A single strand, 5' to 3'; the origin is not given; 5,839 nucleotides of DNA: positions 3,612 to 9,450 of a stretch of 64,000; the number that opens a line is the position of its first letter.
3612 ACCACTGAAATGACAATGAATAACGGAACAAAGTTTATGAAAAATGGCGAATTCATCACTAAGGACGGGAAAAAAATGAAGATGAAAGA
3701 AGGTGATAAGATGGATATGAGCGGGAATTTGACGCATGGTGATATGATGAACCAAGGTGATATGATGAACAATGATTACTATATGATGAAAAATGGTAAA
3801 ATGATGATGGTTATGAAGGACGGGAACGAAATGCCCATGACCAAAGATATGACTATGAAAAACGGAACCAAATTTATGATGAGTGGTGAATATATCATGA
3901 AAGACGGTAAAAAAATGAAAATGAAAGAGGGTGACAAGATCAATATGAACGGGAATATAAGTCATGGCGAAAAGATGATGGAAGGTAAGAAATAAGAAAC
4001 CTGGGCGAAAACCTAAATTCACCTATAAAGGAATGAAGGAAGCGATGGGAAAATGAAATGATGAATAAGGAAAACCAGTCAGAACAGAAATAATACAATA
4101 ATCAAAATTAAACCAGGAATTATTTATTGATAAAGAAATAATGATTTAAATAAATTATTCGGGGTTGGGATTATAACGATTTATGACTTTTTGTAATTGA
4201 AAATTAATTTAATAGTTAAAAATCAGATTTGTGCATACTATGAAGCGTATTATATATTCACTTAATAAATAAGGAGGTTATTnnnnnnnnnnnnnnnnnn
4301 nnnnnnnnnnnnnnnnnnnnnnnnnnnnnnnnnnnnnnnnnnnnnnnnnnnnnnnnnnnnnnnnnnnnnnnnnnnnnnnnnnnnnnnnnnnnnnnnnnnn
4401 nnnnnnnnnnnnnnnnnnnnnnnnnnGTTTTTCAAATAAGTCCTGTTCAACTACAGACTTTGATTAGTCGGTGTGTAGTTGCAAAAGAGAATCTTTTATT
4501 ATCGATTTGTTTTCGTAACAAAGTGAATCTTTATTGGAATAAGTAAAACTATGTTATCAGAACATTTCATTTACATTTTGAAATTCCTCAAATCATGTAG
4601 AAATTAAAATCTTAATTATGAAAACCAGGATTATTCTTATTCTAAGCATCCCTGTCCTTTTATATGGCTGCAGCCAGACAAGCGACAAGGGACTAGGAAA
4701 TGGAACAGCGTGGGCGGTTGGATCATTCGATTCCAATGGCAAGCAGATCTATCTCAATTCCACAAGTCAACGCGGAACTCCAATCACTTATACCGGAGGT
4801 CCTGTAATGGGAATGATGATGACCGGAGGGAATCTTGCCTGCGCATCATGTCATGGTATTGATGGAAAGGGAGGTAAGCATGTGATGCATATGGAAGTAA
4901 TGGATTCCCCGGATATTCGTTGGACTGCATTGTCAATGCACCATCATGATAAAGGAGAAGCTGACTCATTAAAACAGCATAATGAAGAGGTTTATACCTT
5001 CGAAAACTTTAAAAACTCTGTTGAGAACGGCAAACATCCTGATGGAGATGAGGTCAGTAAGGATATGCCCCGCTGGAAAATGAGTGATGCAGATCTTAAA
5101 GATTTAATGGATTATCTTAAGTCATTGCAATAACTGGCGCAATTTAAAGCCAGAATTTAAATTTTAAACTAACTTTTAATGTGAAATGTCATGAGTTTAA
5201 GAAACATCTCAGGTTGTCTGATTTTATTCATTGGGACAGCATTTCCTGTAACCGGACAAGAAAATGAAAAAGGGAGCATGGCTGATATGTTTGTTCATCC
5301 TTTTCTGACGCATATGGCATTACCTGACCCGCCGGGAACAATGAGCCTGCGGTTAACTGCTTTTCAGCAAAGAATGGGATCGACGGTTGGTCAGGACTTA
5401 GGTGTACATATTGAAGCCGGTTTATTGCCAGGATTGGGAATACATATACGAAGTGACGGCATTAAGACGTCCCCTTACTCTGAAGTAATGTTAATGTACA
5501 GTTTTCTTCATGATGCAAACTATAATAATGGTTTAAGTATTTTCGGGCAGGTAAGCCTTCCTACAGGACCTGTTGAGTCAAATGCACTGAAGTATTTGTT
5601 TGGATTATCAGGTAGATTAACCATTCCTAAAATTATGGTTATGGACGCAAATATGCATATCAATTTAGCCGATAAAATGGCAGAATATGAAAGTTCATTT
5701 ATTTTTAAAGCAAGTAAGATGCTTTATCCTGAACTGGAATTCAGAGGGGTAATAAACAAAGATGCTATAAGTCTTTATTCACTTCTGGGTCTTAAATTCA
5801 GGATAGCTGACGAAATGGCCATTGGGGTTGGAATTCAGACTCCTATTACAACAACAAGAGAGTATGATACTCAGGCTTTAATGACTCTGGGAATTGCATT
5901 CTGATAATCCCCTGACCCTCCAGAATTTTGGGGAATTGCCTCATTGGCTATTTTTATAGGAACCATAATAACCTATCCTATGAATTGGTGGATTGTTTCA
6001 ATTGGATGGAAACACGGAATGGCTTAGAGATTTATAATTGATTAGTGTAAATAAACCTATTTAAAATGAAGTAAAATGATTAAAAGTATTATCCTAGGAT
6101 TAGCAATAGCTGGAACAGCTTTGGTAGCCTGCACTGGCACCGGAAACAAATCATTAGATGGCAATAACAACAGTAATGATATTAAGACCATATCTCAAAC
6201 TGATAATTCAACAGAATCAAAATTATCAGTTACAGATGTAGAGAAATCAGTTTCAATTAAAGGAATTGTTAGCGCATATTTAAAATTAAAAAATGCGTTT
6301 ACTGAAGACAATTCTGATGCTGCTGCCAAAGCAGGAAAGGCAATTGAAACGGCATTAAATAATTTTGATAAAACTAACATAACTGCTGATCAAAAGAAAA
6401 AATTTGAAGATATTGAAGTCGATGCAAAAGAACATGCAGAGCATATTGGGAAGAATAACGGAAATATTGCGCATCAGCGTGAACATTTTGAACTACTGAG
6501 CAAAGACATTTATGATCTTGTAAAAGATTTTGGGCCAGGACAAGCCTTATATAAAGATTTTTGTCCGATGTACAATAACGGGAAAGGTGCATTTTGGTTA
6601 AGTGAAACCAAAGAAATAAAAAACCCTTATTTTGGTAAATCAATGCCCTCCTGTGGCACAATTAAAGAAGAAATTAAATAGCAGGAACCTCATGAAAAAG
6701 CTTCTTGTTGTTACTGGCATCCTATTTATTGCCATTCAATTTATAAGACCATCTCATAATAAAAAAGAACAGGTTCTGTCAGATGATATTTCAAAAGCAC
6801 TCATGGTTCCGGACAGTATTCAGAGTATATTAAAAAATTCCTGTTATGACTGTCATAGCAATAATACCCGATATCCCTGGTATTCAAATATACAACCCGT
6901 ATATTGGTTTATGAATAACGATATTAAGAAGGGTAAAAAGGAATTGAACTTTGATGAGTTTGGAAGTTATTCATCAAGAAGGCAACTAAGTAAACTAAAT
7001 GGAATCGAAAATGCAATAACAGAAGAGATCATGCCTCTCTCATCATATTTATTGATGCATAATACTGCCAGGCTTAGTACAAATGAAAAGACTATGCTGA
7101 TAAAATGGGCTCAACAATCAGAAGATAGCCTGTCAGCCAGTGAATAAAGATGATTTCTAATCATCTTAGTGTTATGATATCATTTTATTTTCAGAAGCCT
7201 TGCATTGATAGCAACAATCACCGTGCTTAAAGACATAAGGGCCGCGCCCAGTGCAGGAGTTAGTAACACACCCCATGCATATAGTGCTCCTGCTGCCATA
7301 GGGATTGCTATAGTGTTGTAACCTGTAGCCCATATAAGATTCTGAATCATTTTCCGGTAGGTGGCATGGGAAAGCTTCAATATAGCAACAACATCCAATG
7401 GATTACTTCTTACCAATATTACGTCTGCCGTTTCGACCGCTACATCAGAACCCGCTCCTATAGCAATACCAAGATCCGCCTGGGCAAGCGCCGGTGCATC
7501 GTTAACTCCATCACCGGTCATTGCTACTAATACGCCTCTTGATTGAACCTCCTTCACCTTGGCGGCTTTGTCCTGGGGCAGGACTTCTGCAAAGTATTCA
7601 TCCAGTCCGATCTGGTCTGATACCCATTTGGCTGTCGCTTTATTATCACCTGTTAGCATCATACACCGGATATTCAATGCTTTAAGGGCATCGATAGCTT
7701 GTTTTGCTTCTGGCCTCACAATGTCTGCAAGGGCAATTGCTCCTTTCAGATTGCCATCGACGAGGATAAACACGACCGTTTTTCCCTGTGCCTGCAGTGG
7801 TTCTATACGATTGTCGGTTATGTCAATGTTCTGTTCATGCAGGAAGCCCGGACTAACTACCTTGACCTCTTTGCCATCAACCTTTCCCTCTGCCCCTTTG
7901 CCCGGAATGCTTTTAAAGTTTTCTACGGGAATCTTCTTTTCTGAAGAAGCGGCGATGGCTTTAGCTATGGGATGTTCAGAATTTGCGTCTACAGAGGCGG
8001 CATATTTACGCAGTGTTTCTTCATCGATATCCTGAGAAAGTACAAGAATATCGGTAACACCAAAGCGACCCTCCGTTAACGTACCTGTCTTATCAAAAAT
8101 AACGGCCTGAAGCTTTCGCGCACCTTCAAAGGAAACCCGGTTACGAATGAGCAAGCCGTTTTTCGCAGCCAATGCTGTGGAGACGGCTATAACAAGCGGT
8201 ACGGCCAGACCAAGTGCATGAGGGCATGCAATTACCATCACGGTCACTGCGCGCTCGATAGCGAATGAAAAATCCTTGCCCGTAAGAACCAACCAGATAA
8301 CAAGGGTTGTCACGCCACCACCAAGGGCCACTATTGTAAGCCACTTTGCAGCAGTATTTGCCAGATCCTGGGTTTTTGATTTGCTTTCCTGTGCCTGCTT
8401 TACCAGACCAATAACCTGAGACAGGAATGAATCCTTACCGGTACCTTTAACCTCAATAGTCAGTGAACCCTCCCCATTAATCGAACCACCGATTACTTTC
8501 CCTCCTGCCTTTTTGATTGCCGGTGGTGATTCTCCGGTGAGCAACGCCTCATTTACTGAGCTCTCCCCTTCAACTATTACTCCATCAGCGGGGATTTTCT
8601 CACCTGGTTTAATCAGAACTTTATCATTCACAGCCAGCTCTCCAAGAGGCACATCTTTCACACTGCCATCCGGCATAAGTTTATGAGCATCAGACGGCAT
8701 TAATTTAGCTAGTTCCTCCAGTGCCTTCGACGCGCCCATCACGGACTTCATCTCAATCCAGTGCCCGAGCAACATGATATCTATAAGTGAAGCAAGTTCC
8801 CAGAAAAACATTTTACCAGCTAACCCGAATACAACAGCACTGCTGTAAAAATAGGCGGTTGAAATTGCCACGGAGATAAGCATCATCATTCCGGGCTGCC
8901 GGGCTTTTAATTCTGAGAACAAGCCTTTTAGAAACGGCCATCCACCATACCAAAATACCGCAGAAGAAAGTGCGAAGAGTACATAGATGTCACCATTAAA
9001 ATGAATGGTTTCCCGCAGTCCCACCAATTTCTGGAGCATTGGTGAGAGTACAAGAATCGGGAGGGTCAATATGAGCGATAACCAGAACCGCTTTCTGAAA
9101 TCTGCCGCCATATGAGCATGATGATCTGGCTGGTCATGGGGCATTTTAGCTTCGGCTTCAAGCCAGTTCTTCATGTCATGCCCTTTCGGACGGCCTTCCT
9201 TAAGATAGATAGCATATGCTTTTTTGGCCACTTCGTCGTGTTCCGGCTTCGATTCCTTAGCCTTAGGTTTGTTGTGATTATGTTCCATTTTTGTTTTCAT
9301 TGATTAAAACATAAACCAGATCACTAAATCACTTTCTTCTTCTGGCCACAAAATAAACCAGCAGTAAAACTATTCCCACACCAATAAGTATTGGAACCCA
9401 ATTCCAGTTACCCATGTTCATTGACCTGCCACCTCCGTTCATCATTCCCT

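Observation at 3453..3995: Methionine-saturated secreted repeat protein with a paralog at 19230-19670: candidate undescribed periplasmic Cu(I)-binding family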

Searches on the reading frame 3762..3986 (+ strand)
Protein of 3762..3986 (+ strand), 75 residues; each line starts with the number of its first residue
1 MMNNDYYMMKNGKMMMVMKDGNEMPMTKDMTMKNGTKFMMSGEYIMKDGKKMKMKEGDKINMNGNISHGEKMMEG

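Call 33: search_solved_structures(query=A3, max_evalue=10, show_alignments=3)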
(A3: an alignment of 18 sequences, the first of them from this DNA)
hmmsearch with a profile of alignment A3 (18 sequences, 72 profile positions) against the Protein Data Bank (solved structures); distinct sequences matched with E-value up to 10: 2.
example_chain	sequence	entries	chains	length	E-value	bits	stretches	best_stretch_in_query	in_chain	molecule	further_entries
2k0q_A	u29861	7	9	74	0.13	15.2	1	5-44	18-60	Putative uncharacterized protein copK | Copper resistance protein K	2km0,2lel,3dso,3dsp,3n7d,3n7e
8aol_A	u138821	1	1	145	0.97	12.4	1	33-57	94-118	SlpX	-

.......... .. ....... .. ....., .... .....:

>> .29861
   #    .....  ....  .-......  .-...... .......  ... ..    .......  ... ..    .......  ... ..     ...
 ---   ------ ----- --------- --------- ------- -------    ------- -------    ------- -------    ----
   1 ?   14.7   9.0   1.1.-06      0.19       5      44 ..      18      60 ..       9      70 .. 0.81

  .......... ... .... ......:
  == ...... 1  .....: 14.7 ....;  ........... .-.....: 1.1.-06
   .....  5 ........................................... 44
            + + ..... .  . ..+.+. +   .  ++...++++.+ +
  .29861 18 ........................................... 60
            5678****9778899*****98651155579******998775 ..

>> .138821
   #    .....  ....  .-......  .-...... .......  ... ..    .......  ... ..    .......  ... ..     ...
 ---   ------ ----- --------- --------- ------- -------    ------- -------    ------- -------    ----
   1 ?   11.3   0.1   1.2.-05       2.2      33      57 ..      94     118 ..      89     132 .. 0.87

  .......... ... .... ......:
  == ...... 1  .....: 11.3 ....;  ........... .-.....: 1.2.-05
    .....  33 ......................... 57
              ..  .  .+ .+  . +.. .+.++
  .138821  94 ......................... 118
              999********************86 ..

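Call 39: find_related_loci(query=A3, collection=genome_contigs, flank=8000)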
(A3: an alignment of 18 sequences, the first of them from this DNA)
Query A3 (75 aa) in genome_contigs; peptide patterns used: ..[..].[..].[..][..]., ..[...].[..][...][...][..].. (x = any residue, [..] = any of these).
292 stretches matched a pattern; 168 encode a relative of the query (tblastn E <= 1e-3); the best 80 are kept; 80 distinct loci.
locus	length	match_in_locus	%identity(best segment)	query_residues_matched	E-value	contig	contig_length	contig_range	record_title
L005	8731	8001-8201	66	5-72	8e-21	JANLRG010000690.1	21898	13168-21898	MAG: Bacteroidota bacterium isolate OTE_38_concoct_209_sub OTE_38_k141_1025698, whole genome shotgun sequence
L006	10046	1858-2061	77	1-69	1e-20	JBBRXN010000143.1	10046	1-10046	MAG: Bacteroidales bacterium isolate La4_metabat2.215 La4_metabat2.215_K_2944342_L_10046_cov_133.7264, whole genome shot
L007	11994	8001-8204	77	1-69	1e-20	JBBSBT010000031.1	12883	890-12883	MAG: Bacteroidales bacterium isolate La6_metabat2.179 La6_metabat2.179_K_2321733_L_12883_cov_25.0111, whole genome shotg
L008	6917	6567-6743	72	5-64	4e-20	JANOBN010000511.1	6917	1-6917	MAG: Bacteroidota bacterium isolate VAR_18_metabat_10 VAR_18_k141_2172515, whole genome shotgun sequence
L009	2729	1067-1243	72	5-64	1e-19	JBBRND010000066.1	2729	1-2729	MAG: Bacteroidia bacterium isolate La1_metabat2.114 LA1C_B2.114_k141_2159724L_2729_cov_12.8833, whole genome shotgun seq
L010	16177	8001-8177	72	5-64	2e-19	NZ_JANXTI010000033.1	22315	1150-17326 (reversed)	MAG: Flavobacterium sp. isolate 338R_metabat_4 338R_k141_1210511, whole genome shotgun sequence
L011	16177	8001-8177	70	5-64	4e-19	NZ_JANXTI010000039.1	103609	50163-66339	MAG: Flavobacterium sp. isolate 338R_metabat_4 338R_k141_815037, whole genome shotgun sequence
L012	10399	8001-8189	69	5-68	5e-19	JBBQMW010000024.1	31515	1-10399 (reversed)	MAG: Bacteroidales bacterium isolate Co_metawrap_362 Cmw_362_k141_1568777_length_31515_cov_28.9901, whole genome shotgun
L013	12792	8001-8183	69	5-66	7e-19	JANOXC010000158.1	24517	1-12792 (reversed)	MAG: Bacteroidota bacterium isolate VAR_35_metabat_28 VAR_35_k141_152502, whole genome shotgun sequence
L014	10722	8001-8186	68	5-67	9e-19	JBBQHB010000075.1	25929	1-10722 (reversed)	MAG: Bacteroidales bacterium isolate Co_metawrap_927 Cmw_927_k141_28872433_length_25929_cov_12.9963, whole genome shotgu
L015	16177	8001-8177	68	5-64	1e-18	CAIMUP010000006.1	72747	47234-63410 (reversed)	MAG: uncultured Bacteroidetes bacterium isolate Umea1_bin-1585 genome assembly, contig: bin-1585:006/143, whole genome s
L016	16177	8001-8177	68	5-64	2e-18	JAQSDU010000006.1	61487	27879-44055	MAG: Flavobacterium sp. isolate D1-2020 MAG007 NODE_166_length_61487_cov_14.857989, whole genome shotgun sequence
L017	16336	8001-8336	70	5-67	2e-18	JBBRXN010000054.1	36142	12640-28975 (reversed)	MAG: Bacteroidales bacterium isolate La4_metabat2.215 La4_metabat2.215_K_2519210_L_36142_cov_73.7303, whole genome shotg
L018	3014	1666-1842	67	5-64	2e-18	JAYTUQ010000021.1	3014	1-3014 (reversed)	MAG: Saprospiraceae bacterium isolate GFS_5581 GFS_5581_20, whole genome shotgun sequence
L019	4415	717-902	58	5-66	3e-18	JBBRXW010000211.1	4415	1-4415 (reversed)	MAG: Flavobacteriales bacterium isolate La5_concoct.163 La5_concoct.163_K_2430143_L_4415_cov_7.0000, whole genome shotgu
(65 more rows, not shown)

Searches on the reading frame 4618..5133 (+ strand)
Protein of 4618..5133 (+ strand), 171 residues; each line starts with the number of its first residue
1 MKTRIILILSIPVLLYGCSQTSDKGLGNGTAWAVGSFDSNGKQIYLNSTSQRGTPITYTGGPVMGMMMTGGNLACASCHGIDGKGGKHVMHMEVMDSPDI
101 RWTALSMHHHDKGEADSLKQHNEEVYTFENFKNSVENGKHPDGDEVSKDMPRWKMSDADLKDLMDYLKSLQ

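Call 8: search_protein_families(library=pfam, proteins=[window:4618-5133:+], max_evalue=0.001)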
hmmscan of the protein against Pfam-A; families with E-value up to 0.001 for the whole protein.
window:4618-5133:+ (171 aa): 2 families
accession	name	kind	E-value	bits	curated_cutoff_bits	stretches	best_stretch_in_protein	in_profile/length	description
PF00034.26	Cytochrom_C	-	3.9e-08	34.9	21.3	1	74-170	11-89/90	Cytochrome c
PF13442.11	Cytochrome_CBB3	-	3.8e-05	24.4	27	1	74-167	13-68/68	Cytochrome C oxidase, cbb3-type, subunit III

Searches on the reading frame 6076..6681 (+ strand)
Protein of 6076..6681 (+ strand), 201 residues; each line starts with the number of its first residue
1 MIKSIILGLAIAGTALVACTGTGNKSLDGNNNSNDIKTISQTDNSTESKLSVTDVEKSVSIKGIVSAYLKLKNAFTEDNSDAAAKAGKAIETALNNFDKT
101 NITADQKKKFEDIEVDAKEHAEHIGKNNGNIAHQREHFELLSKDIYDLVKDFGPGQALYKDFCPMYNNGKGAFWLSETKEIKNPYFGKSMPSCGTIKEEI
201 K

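Call 8: search_protein_families(library=pfam, proteins=[window:6076-6681:+], max_evalue=0.001)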
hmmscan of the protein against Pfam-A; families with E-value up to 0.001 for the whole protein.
window:6076-6681:+ (201 aa): 1 family
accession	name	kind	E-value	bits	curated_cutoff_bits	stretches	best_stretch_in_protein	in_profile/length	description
PF11827.13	DUF3347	-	1e-25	90.8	25.5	1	64-155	1-91/93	Protein of unknown function (DUF3347)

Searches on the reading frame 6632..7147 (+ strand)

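Call 8: search_protein_families(library=pfam, proteins=[window:6632-7147:+], max_evalue=0.001)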
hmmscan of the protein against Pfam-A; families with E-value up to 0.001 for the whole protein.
window:6632-7147:+ (171 aa): 1 family
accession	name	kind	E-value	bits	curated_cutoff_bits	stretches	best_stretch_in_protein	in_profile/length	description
PF14376.11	Haem_bd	-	8.9e-48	162.1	27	1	30-162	1-133/133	Haem-binding domain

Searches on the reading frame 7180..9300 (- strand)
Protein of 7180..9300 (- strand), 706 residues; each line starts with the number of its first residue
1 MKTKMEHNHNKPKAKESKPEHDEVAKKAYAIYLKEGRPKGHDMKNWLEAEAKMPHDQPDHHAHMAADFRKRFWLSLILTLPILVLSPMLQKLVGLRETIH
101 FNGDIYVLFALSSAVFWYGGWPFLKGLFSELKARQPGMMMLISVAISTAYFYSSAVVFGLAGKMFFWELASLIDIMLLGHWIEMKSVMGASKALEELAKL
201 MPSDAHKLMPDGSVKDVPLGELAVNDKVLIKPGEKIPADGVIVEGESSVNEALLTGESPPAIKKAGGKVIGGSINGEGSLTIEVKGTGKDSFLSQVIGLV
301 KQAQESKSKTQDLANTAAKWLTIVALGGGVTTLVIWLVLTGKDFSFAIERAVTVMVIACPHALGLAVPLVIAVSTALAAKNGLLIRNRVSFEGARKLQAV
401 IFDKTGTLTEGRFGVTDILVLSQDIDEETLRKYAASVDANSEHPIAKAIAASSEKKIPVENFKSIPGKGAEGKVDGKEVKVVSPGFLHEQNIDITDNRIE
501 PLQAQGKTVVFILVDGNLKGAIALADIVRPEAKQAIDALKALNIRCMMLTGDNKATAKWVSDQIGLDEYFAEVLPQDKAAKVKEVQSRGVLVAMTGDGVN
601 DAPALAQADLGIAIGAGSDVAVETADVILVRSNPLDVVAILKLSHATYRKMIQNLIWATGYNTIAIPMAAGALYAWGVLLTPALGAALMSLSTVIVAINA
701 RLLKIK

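Call 8: search_protein_families(library=pfam, proteins=[window:7180-9300:-], max_evalue=0.001)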
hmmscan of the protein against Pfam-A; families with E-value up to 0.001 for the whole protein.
window:7180-9300:- (706 aa): 5 families
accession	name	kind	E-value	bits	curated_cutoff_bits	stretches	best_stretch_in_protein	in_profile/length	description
PF00122.25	E1-E2_ATPase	-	2.1e-51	174.4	28.1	1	200-381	2-181/181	E1-E2 ATPase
PF00702.32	Hydrolase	-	1e-36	127.6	26.4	1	398-609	2-191/191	haloacid dehalogenase-like hydrolase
PF11154.13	DUF2934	-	3.9e-09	36.4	22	1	21-51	3-33/37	Protein of unknown function (DUF2934)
PF12710.13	HAD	-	0.00015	22.6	27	1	523-605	81-188/189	haloacid dehalogenase-like hydrolase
PF08282.18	Hydrolase_3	-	0.00039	20.7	20.9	0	592-638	206-251/255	haloacid dehalogenase-like hydrolase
